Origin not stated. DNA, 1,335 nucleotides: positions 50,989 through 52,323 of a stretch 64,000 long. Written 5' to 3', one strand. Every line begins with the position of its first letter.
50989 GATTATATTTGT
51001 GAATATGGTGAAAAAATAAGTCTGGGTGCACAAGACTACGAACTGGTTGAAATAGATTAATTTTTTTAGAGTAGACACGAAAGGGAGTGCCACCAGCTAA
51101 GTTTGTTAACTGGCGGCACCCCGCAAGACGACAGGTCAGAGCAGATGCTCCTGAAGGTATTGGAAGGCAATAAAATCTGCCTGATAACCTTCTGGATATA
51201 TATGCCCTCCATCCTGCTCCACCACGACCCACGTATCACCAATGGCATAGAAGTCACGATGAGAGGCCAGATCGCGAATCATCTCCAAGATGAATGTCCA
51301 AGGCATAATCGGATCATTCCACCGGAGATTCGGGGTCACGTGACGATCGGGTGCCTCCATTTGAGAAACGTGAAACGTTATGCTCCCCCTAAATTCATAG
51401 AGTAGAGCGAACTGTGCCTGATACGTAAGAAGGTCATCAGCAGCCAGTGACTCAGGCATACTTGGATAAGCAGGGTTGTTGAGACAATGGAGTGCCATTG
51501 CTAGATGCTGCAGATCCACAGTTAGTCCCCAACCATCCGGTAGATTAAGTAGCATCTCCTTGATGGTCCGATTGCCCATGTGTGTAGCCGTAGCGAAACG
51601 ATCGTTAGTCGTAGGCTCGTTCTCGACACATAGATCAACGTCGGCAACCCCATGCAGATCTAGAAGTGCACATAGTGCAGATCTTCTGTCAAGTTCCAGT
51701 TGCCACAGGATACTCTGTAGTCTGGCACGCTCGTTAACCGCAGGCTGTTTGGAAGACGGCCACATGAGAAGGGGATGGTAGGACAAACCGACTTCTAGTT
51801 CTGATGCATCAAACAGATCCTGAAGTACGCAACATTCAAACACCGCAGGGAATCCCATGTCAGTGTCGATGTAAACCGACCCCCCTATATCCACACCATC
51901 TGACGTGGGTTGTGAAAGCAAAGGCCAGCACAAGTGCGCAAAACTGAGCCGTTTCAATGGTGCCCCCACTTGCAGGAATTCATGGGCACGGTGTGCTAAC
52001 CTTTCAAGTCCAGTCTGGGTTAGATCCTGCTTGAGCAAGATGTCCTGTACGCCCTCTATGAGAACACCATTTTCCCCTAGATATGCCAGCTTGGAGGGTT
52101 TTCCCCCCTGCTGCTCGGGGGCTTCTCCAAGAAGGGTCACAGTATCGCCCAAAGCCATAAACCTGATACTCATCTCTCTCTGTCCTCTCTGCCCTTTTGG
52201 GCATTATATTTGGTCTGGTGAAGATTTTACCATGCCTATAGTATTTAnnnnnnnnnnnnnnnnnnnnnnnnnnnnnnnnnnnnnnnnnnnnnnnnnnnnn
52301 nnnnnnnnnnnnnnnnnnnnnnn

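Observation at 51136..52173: The two GC-rich genes encode distant paralogs with an ordered metal-ligand-like motif series; possibly orphan DUF692/MbnB-type (MNIO) or other xylose-isomerase-like TIM-barrel enzymes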

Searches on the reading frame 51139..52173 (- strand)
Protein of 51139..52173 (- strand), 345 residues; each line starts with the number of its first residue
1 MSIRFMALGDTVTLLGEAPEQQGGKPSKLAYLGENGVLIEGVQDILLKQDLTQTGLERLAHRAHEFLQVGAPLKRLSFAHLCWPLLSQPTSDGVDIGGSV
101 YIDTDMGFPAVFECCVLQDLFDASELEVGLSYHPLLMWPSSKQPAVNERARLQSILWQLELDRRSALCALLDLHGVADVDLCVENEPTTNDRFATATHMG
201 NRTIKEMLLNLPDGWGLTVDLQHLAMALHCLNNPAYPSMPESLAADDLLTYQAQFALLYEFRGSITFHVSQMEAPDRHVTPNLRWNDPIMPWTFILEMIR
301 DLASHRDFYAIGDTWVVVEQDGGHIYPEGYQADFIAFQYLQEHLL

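Call 5: search_protein_families(library=pfam, proteins=[window:51139-52173:-], max_evalue=10)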
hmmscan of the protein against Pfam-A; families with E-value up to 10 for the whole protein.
window:51139-52173:- (345 aa): 0 families

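Call 6: search_protein_families(library=ncbifam, proteins=[window:51139-52173:-], max_evalue=10)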
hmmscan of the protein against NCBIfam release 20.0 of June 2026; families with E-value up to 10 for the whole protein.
window:51139-52173:- (345 aa): 0 families

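Call 7: find_homologous_proteins(query=window:51139-52173:-)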
Query window:51139-52173:- (345 aa): 2 proteins with E <= 0.001 among 2480 candidates.
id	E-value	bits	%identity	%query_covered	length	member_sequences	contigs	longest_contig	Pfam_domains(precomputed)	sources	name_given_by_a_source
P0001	5.0e-236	800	100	100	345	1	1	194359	-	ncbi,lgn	-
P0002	2.9e-54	203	36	97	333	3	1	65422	-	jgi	-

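Call 12: search_solved_structures(query=A1, max_evalue=10)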
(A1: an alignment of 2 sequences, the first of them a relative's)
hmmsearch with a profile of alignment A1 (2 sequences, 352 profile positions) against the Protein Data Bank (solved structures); distinct sequences matched with E-value up to 10: 2.
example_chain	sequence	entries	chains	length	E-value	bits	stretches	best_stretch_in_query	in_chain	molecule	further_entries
1ywq_A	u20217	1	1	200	0.65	12.3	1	173-226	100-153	Nitroreductase family protein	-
5xe3_F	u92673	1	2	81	1.5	11.1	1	186-249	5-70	Probable antitoxin MazE4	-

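Call 15: find_encoding_contigs(protein=P0002, flank=10000, max_places=4)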
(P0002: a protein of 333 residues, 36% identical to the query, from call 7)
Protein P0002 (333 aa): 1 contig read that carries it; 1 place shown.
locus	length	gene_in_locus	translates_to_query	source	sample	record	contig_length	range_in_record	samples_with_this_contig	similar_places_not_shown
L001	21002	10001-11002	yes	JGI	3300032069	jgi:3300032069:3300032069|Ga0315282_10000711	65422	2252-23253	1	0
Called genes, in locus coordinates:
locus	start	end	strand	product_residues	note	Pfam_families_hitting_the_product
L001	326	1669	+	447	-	-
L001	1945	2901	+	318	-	PF04542:Sigma70_r2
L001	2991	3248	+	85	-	-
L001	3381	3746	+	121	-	PF00903:Glyoxalase, PF12681:Glyoxalase_2 (faint), PF18029:Glyoxalase_6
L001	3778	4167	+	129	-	PF08327:AHSA1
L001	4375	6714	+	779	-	PF13493:DUF4118, PF00989:PAS (weak), PF08448:PAS_4, PF13426:PAS_9, PF08447:PAS_3, PF00989:PAS, PF00512:HisKA, PF02518:HATPase_c, +3 more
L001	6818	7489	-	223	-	PF00072:Response_reg, PF00486:Trans_reg_C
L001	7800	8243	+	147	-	PF01161:PBP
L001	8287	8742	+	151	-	-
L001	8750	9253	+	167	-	PF13473:Cupredoxin_1, PF00127:Copper-bind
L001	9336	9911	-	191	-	-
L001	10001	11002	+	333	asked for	-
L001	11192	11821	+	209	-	-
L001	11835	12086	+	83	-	-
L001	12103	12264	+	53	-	-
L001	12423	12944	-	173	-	-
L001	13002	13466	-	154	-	-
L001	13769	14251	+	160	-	PF12641:Flavodoxin_3 (faint), PF12682:Flavodoxin_4, PF12724:Flavodoxin_5 (faint)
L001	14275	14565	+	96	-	PF18898:DUF5654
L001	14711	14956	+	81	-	-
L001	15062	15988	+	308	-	PF03065:Glyco_hydro_57 (faint), PF01522:Polysacc_deac_1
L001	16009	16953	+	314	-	PF10648:Gmad2, PF10646:Germane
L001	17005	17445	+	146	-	PF13366:PDDEXK_3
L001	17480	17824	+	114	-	-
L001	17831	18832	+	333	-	PF04055:Radical_SAM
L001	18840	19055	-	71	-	-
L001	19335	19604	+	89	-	PF18905:DUF5661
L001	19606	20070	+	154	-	PF06966:DUF1295 (faint), PF04191:PEMT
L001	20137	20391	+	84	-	-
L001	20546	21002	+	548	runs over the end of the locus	PF08529:NusA_N, PF13184:KH_NusA_1st, PF26594:KH_NusA_2nd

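Call 25: find_encoding_contigs(protein=P0001, flank=1000, max_places=3)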
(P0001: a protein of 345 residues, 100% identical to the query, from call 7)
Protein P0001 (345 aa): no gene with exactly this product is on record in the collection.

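Call 26: list_cluster_members(proteins=[P0001, P0003, P0002, P0004, P0005])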
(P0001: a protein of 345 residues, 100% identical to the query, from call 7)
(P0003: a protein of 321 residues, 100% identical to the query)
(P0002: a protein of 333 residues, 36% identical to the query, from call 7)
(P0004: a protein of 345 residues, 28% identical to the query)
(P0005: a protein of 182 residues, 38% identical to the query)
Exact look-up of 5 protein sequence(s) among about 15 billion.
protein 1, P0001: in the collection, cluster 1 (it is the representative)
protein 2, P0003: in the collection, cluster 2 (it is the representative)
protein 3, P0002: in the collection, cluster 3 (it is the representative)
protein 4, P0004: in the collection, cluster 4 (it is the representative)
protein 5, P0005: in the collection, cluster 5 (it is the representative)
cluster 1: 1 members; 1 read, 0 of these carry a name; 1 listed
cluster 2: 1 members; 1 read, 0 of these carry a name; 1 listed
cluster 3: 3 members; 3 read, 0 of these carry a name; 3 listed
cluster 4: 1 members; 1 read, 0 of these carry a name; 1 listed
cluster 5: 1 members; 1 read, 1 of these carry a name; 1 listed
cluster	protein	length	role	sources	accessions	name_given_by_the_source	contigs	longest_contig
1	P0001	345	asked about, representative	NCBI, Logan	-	-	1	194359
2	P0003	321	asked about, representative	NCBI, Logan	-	-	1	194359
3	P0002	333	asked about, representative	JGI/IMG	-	-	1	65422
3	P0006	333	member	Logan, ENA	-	-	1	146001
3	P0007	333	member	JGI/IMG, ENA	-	-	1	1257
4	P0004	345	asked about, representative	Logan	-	-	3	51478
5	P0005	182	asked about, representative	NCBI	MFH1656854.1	MAG: hypothetical protein ABH919_00045 [bacterium]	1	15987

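Call 27: search_protein_representatives(alignment_id=A1)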
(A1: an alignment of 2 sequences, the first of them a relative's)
Query: 2 sequences, 352 profile positions. Proteins with E-value up to 0.001 (for the whole library): 7; up to 1e-10: 5; up to 1e-30: 5. The best 7 are listed.
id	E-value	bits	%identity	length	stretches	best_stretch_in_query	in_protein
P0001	6.2e-200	680.1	-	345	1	1-346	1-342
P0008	1.8e-106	372.7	-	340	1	4-346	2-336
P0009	1.3e-103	363.3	-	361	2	3-246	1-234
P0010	6.4e-90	318.3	-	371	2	3-238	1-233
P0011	2.2e-46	175.1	-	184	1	178-346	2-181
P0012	2.8e-08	49.8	-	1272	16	252-299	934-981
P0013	1.4e-05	40.8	-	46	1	306-346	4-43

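Call 32: search_solved_structures(query=A4, max_evalue=10)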
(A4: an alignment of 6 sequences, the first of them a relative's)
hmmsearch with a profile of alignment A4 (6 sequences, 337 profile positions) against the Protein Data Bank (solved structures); distinct sequences matched with E-value up to 10: 1.
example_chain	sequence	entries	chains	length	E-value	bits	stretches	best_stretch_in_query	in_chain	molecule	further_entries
1ywq_A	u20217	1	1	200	0.015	17.4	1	166-221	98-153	Nitroreductase family protein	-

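Call 40: search_protein_families(library=pfam, alignment_id=A4, max_evalue=10)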
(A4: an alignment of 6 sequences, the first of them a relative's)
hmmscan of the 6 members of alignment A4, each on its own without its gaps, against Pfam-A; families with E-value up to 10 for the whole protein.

A. member 1, P0001 (345 aa): 0 families

B. families by the number of members that match (of 6 scanned): 1 family
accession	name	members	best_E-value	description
PF16071.10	DUF4812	1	0.074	Domain of unknown function (DUF4812)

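Call 41: predict_structure(alignment_id=A4)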
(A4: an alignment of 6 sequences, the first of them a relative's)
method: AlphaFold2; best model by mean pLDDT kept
length: 345 residues; sequences in the alignment: 6
mean_pLDDT: 78.0   pTM: 0.84
mean pLDDT of the five models: 78.0, 77.6, 77.5, 75.4, 73.1
residues with pLDDT >= 90: 111; 70-90: 145; 50-70: 57; < 50: 32
segments of 3 or more residues with pLDDT < 50: 82-107, 195-198
pLDDT, mean of each block of 10 residues (from residue 1): 88 81 78 93 83 76 80 85 43 41 50 89 90 64 62 75 85 92 71 51 69 84 84 69 65 89 91 77 89 95 89 90 83 96 95
secondary structure, 60 per line:
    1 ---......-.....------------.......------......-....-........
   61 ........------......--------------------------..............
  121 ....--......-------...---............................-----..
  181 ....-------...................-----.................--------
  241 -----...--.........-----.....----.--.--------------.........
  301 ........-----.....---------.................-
elements in order: E4-9 H11-15 H28-34 E41-46 H48-51 H53-68 E75-80 H107-124 E127-132 H146-173 E179-184 H192-210 E216-220 H221-232 H251-259 E265-269 H292-308 E314-318 H328-344

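Call 45: find_related_loci(query=A4, collection=genome_contigs, flank=8000)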
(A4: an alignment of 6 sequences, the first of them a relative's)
Query A4 (345 aa) in genome_contigs; peptide patterns used: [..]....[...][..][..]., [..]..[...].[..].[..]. (x = any residue, [..] = any of these).
600 stretches matched a pattern (row limit reached: there are more); 1 encode a relative of the query (tblastn E <= 1e-3); 1 distinct loci.
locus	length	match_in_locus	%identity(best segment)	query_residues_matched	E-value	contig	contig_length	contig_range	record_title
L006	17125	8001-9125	37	2-342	1e-67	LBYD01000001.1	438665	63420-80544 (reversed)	MAG: Candidatus Moranbacteria bacterium GW2011_GWC2_40_12 UT79_C0001, whole genome shotgun sequence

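Call 46: find_encoding_contigs(protein=P0009, flank=8000, max_places=3)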
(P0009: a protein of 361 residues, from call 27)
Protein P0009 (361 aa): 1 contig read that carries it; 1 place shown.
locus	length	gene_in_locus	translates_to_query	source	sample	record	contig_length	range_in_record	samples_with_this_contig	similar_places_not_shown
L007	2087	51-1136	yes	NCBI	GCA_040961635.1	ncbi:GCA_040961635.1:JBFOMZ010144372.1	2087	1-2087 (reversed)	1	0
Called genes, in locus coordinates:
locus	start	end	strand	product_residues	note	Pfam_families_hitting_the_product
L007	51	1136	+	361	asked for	-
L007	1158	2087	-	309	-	?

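Call 54: find_encoding_contigs(protein=P0008, flank=9000, max_places=3)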
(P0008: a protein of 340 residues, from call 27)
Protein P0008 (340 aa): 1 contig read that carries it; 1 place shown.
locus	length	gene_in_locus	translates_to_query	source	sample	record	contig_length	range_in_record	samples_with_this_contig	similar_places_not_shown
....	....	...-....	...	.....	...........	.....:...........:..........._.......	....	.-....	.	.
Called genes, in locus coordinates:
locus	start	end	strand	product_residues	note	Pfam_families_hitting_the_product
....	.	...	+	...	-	?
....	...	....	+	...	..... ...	-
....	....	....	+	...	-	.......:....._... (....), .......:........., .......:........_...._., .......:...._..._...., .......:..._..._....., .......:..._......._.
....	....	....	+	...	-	?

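Call 55: find_encoding_contigs(protein=P0011, flank=9000, max_places=3)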
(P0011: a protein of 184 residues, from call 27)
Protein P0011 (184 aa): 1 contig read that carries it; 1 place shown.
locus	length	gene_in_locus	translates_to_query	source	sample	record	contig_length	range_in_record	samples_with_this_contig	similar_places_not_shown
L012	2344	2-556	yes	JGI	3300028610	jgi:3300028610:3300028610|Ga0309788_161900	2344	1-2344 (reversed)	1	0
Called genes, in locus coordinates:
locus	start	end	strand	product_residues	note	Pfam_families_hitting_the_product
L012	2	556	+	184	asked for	?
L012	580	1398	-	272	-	PF00535:Glycos_transf_2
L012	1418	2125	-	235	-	PF01522:Polysacc_deac_1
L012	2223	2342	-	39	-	?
